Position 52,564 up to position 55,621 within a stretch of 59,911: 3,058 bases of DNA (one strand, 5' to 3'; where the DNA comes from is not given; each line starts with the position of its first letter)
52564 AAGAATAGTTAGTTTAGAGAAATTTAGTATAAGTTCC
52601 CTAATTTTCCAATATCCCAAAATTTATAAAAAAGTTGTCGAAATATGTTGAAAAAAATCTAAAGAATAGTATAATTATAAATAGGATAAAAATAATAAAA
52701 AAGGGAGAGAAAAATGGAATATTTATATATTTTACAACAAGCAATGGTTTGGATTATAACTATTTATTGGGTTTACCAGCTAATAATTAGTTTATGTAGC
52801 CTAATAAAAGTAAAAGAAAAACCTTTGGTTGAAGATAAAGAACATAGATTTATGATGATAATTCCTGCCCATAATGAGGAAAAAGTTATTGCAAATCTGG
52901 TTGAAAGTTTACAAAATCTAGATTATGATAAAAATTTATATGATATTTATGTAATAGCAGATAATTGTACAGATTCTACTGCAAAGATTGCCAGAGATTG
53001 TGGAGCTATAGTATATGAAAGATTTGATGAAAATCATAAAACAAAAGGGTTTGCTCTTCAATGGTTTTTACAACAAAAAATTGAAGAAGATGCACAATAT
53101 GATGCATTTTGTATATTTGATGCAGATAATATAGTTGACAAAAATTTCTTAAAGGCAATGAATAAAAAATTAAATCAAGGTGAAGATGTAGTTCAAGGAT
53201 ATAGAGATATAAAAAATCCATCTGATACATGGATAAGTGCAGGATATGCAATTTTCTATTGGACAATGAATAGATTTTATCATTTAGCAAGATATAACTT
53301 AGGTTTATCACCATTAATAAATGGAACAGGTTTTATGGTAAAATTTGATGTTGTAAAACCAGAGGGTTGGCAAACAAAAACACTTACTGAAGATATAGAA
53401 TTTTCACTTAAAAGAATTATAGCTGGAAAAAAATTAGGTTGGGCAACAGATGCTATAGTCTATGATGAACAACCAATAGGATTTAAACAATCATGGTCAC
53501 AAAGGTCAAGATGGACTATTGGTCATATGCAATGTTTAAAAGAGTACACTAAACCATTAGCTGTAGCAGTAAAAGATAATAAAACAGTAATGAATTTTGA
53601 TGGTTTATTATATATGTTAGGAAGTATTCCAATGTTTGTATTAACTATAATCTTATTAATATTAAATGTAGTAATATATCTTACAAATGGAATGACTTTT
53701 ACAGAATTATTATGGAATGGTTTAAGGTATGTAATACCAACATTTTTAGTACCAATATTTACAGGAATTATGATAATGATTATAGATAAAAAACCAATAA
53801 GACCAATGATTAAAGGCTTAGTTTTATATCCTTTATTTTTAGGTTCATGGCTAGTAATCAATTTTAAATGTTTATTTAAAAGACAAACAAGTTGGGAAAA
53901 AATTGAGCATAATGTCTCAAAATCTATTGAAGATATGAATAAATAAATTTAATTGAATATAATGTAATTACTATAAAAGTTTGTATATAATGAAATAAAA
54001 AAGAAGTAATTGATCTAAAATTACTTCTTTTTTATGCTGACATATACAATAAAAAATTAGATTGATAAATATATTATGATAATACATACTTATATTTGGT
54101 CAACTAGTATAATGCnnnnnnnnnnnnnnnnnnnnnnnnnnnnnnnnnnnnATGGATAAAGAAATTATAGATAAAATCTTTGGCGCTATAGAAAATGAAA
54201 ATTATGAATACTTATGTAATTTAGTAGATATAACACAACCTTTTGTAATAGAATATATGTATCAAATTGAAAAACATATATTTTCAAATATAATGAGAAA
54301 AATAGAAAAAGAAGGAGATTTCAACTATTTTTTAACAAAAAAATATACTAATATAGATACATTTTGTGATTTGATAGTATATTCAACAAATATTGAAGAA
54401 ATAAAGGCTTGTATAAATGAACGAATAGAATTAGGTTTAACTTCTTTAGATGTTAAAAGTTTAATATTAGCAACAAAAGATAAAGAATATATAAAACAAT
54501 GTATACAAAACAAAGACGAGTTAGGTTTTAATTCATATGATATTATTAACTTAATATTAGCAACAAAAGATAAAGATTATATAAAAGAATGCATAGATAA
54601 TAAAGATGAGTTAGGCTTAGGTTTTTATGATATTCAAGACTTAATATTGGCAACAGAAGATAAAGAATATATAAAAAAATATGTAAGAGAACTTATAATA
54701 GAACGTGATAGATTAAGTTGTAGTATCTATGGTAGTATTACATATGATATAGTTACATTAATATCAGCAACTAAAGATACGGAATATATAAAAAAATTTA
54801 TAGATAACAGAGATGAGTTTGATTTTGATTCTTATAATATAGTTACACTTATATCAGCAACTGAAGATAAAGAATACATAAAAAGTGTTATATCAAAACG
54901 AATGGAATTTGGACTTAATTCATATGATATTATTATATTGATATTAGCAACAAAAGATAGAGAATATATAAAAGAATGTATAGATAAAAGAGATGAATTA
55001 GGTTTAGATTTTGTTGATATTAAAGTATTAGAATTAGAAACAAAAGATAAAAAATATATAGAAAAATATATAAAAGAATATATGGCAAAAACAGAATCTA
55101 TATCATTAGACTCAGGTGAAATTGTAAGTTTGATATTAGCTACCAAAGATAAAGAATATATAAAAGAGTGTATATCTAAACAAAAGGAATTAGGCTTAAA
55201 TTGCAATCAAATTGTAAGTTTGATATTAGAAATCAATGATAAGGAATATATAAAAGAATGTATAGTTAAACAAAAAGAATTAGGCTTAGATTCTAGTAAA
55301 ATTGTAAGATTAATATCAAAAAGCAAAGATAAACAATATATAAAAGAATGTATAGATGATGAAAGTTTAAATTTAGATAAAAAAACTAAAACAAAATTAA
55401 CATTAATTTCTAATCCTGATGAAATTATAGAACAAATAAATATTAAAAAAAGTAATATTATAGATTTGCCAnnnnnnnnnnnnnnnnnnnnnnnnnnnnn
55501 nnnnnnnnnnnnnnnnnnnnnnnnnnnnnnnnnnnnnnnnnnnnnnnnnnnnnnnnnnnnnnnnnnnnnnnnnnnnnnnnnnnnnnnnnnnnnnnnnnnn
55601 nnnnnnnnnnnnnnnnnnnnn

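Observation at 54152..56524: Large protein fusing ~11 tandem 30-aa helical repeats to an amidoligase (GS-like) domain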

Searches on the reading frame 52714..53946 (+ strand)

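Call 3: search_protein_families(library=pfam, proteins=[window:52714-53946:+], max_evalue=1)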
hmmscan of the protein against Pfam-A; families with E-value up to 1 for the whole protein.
window:52714-53946:+ (410 aa): 8 families
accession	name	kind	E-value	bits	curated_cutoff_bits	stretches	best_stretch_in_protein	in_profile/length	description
PF13632.12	Glyco_trans_2_3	-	1.1e-20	74.7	27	1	134-321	4-196/198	Glycosyl transferase family group 2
PF13641.12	Glyco_tranf_2_3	-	4.4e-20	73.1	27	1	45-269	2-229/230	Glycosyltransferase like family 2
PF00535.33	Glycos_transf_2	-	2.1e-17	64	23.3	1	49-214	3-164/168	Glycosyl transferase family 2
PF13506.12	Glyco_transf_21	-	4.5e-05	23.4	21.7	1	120-268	23-173/174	Glycosyl transferase family 21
PF13704.12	Glyco_tranf_2_4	-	0.00019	22.3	27.5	1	54-145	2-88/98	Glycosyl transferase family 2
PF01640.23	Peptidase_C10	-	0.0016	19.2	26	1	69-191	65-182/194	Peptidase C10 family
PF03452.20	Anp1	-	0.0038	17.2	28.8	1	30-90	7-69/263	Anp1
PF02434.22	Fringe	-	0.09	12.6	21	1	100-172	58-130/250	Fringe-like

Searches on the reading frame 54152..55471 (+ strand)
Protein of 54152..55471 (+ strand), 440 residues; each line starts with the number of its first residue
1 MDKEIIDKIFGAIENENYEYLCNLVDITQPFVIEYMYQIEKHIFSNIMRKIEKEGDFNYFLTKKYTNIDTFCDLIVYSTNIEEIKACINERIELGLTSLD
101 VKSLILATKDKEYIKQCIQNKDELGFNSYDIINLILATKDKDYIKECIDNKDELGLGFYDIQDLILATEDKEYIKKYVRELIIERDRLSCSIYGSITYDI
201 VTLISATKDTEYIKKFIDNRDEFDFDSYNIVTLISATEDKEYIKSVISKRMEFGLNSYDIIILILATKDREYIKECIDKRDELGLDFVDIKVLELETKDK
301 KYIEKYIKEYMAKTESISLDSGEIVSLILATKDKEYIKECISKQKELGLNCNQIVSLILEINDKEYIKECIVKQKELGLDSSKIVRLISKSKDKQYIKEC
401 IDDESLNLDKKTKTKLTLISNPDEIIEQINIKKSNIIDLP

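Call 51: search_protein_representatives(protein=window:54152-55471:+)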
Query: 440 residues. Proteins with E-value up to 0.001 (for the whole library): 215; up to 1e-10: 137; up to 1e-30: 40. The best 150 are listed.
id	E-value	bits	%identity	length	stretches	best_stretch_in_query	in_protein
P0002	3.4e-224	760.9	100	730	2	1-194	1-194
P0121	3.8e-82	293.0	40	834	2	85-400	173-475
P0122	3.0e-65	237.3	42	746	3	1-151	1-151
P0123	2.0e-59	218.2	45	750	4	44-175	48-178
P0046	2.0e-56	208.3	39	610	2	3-290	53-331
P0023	6.8e-56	206.6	39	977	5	194-414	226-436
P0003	2.5e-53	198.1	43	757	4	1-173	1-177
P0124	2.3e-50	188.4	34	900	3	74-310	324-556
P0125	2.4e-50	188.3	36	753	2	1-283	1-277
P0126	2.4e-49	185.0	43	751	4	33-175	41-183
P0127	4.2e-49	184.2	41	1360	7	191-382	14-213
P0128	8.5e-48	179.9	37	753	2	93-386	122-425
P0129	2.5e-46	175.1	34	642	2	91-310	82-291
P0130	5.5e-45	170.6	32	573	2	35-408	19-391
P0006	8.6e-45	170.0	42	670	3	219-397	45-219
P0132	2.1e-40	155.5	35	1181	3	104-403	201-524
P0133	3.1e-40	155.0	30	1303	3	92-415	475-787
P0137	3.5e-36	141.6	40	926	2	103-408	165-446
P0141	2.3e-33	132.4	36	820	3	199-402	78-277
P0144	2.6e-32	128.9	32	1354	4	193-403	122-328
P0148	2.9e-29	118.9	36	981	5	265-389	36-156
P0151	1.8e-28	116.3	33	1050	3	329-408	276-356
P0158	8.6e-27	110.7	34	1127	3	241-440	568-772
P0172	1.1e-21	93.8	32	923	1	110-397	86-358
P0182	7.7e-19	84.5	32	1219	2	142-414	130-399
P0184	1.7e-18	83.4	36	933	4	313-403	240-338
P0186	3.5e-18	82.3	44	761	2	327-432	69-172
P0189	1.1e-17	80.8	33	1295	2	84-348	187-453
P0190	2.9e-17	79.3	34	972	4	40-180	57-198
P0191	3.7e-17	79.0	30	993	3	103-404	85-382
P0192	3.8e-17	78.9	34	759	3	221-419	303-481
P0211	6.0e-13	65.1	31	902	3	63-407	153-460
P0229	1.1e-10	57.7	29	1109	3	205-410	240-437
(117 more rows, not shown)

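Call 53: search_protein_families(library=pfam, proteins=[P0127, P0132, P0133, P0144, P0189, P0182, P0229, P0151], max_evalue=0.001)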
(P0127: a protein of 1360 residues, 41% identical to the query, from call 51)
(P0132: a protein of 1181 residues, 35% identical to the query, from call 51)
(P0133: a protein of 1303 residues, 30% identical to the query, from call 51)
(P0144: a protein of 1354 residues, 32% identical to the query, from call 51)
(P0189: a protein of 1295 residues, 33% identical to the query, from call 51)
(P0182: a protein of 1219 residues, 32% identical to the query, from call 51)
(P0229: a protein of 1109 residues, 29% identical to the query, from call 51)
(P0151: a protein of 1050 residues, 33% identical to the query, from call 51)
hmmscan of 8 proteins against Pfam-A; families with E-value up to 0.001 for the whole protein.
P0127 (1360 aa): 1 family
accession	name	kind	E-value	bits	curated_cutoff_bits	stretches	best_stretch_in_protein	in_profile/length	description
PF15723.11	MqsR_toxin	-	7.7e-13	49.1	26.2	0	421-473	11-64/95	Motility quorum-sensing regulator, toxin of MqsA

P0132 (1181 aa): 8 families
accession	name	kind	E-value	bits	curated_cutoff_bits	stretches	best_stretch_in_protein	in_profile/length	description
PF21774.3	NagJ_C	-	7.9e-17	62.5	28.3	0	110-139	47-76/114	Hyaluronidase post-catalytic domain-like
PF20600.3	ExoX-like_C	-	6.9e-13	48.2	26.5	0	207-218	18-29/30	Exodeoxyribonuclease X-like C-terminal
PF24278.2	HVO_0513_N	-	3.1e-09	36.9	29.8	0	261-298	25-62/134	HVO_0513, N-terminal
PF06290.16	PsiB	-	5.5e-09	36.3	25.2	0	59-104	91-136/139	Plasmid SOS inhibition protein (PsiB)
PF25212.1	HVO_A0114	-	4.1e-05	23.7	27.6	0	62-88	22-48/84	HVO_A0114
PF06240.19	COXG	-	9.5e-05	22.6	22.2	0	474-505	11-41/140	Carbon monoxide dehydrogenase subunit G (CoxG)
PF05185.22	PRMT5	-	0.00028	21.2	22.9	0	426-496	93-163/171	PRMT5 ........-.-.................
PF08672.17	ANAPC2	-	0.00056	20.8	23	0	381-397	1-17/60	Anaphase promoting complex (APC) subunit 2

P0133 (1303 aa): 6 families
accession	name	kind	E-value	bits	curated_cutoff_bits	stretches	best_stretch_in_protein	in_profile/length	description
PF11242.13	DUF2774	-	1.3e-07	32.1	29.2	0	498-524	14-40/63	Protein of unknown function (DUF2774)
PF15723.11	MqsR_toxin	-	1.9e-07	31.8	26.2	0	483-533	8-58/95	Motility quorum-sensing regulator, toxin of MqsA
PF07836.16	DmpG_comm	-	7.4e-05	22.7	27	0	615-643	17-45/63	DmpG-like communication domain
PF16891.10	STPPase_N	-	9.1e-05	23.3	26.8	0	384-409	17-41/48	Serine-threonine protein phosphatase N-terminal domain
PF14238.11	DUF4340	-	0.0001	23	25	0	472-511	4-45/183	Domain of unknown function (DUF4340)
PF21672.2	COMM_HN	-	0.00044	21.2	23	0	326-401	16-89/103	COMMD2-7/10, HN domain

P0144 (1354 aa): 0 families

P0189 (1295 aa): 0 families

P0182 (1219 aa): 1 family
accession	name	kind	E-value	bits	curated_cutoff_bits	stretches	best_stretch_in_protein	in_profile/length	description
PF01966.28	HD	-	4.8e-11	43.4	22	1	1006-1122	2-115/116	HD domain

P0229 (1109 aa): 0 families

P0151 (1050 aa): 4 families
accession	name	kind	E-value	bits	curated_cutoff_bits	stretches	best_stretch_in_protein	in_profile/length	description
PF00270.35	DEAD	-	3.2e-16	59.9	26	1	451-590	3-163/167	DEAD/DEAH box helicase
PF22527.2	DEXQc_Suv3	-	3.3e-11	43.4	27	1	468-598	19-142/154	DEXQ-box helicase domain of Suv3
PF00271.37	Helicase_C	-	3.7e-08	34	23.5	1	677-768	27-110/110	Helicase conserved C-terminal domain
PF04851.21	ResIII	-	6.4e-07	29.9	22.5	1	442-587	6-161/164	Type III restriction enzyme, res subunit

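Call 54: search_protein_families(library=pfam, proteins=[P0137, P0141, P0148, P0172, P0184, P0186, P0190, P0191, P0192, P0211], max_evalue=0.001)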
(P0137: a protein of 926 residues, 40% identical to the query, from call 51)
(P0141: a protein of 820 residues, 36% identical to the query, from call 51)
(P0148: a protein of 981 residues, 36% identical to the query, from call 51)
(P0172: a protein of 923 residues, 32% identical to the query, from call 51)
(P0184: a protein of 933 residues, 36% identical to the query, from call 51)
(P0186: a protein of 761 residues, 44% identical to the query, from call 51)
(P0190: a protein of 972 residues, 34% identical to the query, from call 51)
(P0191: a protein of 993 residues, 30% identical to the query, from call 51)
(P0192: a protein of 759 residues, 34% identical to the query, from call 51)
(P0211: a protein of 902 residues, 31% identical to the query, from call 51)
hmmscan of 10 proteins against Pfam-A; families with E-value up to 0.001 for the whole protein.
P0137 (926 aa): 0 families

P0141 (820 aa): 2 families
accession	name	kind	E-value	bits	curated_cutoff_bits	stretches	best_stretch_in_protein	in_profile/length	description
PF16810.10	RXLR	-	3.5e-06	27.9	26.9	0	292-321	84-113/141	RXLR phytopathogen effector protein, Avirulence activity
PF11791.14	Aconitase_B_N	-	9.6e-05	22.8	25.8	0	16-71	93-149/153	Aconitate B N-terminal domain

P0148 (981 aa): 0 families

P0172 (923 aa): 0 families

P0184 (933 aa): 2 families
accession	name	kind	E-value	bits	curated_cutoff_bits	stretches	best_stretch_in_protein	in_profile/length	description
PF20600.3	ExoX-like_C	-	1.3e-08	34.5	26.5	0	325-339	15-29/30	Exodeoxyribonuclease X-like C-terminal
PF21774.3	NagJ_C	-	5.9e-06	27.4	28.3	0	262-290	47-75/114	Hyaluronidase post-catalytic domain-like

P0186 (761 aa): 0 families

P0190 (972 aa): 0 families

P0191 (993 aa): 0 families

P0192 (759 aa): 1 family
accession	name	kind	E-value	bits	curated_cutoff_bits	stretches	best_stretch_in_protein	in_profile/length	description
PF01841.26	Transglut_core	-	6.2e-10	39.8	23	1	585-685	10-107/108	Transglutaminase-like superfamily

P0211 (902 aa): 0 families

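Call 56: find_encoding_contigs(protein=P0182, flank=6000, max_places=2)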
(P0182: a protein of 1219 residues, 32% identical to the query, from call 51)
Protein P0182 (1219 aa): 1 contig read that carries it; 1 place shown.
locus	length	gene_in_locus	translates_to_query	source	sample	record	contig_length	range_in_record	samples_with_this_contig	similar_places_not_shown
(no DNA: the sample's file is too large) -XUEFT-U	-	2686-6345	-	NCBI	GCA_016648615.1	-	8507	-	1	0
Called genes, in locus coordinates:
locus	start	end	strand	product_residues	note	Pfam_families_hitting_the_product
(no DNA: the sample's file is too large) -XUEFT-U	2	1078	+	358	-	?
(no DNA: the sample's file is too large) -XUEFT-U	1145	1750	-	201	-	PF00440:TetR_N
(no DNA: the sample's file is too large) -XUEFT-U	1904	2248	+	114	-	PF07883:Cupin_2 (weak)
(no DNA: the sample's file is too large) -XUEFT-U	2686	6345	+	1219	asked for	PF01966:HD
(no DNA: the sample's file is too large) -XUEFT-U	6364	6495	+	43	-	-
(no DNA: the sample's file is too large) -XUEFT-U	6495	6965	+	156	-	-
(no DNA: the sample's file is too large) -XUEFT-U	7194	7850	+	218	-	-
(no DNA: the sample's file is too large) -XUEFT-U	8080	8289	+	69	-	-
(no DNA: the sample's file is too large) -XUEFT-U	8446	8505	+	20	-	?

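Call 57: find_encoding_contigs(protein=P0151, flank=6000, max_places=2)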
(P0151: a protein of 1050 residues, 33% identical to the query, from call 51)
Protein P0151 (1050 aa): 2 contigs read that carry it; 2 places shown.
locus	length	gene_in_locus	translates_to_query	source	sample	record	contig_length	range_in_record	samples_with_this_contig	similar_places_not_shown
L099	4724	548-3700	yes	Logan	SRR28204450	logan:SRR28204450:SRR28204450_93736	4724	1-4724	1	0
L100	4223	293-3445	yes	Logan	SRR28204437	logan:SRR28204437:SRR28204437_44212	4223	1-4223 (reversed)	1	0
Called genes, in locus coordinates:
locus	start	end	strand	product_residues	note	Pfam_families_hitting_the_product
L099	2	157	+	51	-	?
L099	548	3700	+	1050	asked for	PF00270:DEAD, PF04851:ResIII (weak), PF22527:DEXQc_Suv3, PF00271:Helicase_C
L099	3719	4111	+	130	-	-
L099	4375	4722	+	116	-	?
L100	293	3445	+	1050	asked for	PF00270:DEAD, PF04851:ResIII (weak), PF22527:DEXQc_Suv3, PF00271:Helicase_C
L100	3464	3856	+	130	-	-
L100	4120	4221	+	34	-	?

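Call 69: find_encoding_contigs(protein=P0192, flank=5000, max_places=2)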
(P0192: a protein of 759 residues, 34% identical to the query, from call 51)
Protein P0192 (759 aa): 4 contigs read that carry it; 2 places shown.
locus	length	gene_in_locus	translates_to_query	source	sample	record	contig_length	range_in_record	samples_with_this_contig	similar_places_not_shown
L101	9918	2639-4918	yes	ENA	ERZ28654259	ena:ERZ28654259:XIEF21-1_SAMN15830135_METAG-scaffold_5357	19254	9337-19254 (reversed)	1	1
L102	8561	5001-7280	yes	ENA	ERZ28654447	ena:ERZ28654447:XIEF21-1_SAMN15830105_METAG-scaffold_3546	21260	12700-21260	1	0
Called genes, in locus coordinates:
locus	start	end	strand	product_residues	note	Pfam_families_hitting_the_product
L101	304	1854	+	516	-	PF12673:SipL, PF01476:LysM, PF23473:LysM3_LYK4_5 (faint)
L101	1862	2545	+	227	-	PF09560:Spore_YunB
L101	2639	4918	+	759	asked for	PF01841:Transglut_core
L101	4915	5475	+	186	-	PF12799:LRR_4 (weak)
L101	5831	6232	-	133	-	PF00380:Ribosomal_S9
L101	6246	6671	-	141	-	PF00572:Ribosomal_L13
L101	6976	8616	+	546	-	-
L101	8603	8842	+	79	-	-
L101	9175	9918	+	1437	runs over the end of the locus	PF01869:BcrAD_BadFG, PF09989:DUF2229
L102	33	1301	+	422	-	PF14691:Fer4_20, PF00070:Pyr_redox (weak), PF07992:Pyr_redox_2, PF12831:FAD_oxidored (weak), PF13450:NAD_binding_8, PF13738:Pyr_redox_3, PF13241:NAD_binding_7 (weak), PF00070:Pyr_redox, +9 more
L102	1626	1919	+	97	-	PF06257:VEG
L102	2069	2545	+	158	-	-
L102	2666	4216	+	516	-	PF12673:SipL, PF01476:LysM, PF23473:LysM3_LYK4_5 (faint)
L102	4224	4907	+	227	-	PF09560:Spore_YunB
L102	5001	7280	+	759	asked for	PF01841:Transglut_core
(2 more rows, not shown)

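Call 70: find_encoding_contigs(protein=P0133, flank=5000, max_places=2)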
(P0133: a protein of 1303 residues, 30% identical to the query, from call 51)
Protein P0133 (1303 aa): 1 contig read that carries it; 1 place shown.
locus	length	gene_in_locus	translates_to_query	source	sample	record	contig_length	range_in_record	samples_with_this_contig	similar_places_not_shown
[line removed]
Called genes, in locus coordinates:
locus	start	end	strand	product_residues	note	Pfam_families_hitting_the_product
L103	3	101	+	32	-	?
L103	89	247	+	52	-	-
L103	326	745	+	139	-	-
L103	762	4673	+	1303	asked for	PF15723:MqsR_toxin (faint)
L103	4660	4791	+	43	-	-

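Call 71: find_encoding_contigs(protein=P0144, flank=5000, max_places=2)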
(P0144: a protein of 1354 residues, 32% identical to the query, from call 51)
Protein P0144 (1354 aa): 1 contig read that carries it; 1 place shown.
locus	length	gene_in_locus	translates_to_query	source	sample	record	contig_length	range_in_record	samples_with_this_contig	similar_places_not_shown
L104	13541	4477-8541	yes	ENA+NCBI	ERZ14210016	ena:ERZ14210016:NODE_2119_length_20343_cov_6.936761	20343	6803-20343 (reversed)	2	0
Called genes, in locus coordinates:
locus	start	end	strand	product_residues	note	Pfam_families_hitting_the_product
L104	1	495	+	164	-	?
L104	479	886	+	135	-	-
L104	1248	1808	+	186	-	PF01725:Ham1p_like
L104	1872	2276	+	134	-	PF12158:DUF3592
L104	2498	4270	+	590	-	-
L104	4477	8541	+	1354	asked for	-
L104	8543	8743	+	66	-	-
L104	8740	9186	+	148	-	-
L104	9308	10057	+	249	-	PF01145:Band_7, PF13421:Band_7_1 (weak)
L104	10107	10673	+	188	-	-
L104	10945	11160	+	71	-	-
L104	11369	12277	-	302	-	PF01145:Band_7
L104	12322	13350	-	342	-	PF01145:Band_7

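Call 87: search_protein_families(library=pfam, proteins=[P0158, P0124, P0121], max_evalue=0.001)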
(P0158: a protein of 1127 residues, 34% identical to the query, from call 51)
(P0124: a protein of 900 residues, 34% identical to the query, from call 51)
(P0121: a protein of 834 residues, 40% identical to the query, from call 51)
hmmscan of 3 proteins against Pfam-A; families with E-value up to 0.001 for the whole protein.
P0158 (1127 aa): 1 family
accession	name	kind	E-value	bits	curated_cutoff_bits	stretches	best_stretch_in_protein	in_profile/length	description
PF12224.13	Amidoligase_2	-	1.5e-17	64.7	22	1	798-986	45-240/245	Putative amidoligase enzyme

P0124 (900 aa): 2 families
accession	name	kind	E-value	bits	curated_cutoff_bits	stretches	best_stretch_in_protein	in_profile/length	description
PF12224.13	Amidoligase_2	-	8.1e-14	52.5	22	1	578-764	36-240/245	Putative amidoligase enzyme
PF20600.3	ExoX-like_C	-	0.00012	21.8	26.5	0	389-399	17-27/30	Exodeoxyribonuclease X-like C-terminal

P0121 (834 aa): 3 families
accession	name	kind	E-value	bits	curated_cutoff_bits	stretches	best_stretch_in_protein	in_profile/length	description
PF12224.13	Amidoligase_2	-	7.7e-17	62.4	22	1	501-699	32-240/245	Putative amidoligase enzyme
PF21523.3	ParM_N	-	4.9e-06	27.1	27.4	0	352-407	47-101/159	Plasmid segregation protein ParM, C-terminal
PF15723.11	MqsR_toxin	-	1.2e-05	26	26.2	0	163-205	13-55/95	Motility quorum-sensing regulator, toxin of MqsA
